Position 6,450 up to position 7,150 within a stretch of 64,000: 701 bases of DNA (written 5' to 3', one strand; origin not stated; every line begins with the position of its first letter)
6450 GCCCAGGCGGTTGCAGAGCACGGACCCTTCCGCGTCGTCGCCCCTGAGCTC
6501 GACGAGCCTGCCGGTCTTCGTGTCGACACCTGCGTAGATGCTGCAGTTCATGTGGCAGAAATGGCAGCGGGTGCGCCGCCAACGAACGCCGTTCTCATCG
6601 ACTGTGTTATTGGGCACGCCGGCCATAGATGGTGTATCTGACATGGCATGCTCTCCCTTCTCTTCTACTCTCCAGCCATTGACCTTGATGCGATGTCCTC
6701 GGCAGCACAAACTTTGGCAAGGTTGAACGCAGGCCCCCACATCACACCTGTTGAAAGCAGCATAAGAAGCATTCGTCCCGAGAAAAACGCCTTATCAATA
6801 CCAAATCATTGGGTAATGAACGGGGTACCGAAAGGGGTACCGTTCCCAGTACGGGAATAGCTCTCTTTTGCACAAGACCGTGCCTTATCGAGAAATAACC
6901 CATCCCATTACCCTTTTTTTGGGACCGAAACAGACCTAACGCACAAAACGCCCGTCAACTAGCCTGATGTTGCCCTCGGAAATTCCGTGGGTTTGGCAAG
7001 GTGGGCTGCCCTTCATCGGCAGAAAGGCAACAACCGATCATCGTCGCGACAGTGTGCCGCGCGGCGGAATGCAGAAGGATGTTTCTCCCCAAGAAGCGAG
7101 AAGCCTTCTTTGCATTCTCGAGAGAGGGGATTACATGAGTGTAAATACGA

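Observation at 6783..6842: Colinear 60-nt element with three GGGTA boxes phased at exactly 12 bp upstream of both Mo operons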

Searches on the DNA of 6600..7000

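Call 11: search_rna_families(source=window, start=6600, end=7000, threshold=evalue, max_evalue=10)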
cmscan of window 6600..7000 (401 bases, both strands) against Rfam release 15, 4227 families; matches with E-value up to 10: 3.
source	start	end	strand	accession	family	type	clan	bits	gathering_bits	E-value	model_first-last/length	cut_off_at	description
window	6645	6718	+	RF02126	GHRLOS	Gene; lncRNA;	-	9.9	48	6.5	1-70/70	no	Ghrelin opposite strand RNA conserved region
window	6644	6767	+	RF02091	DAOA-AS1_2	Gene; lncRNA;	-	9.7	43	3.8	86-205/205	no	DAOA antisense RNA 1 conserved region 2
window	6885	7000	+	RF02267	Vax2os1_2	Gene; lncRNA;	-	3.5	55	6.9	283-406/466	3'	Vax2os1 conserved region 2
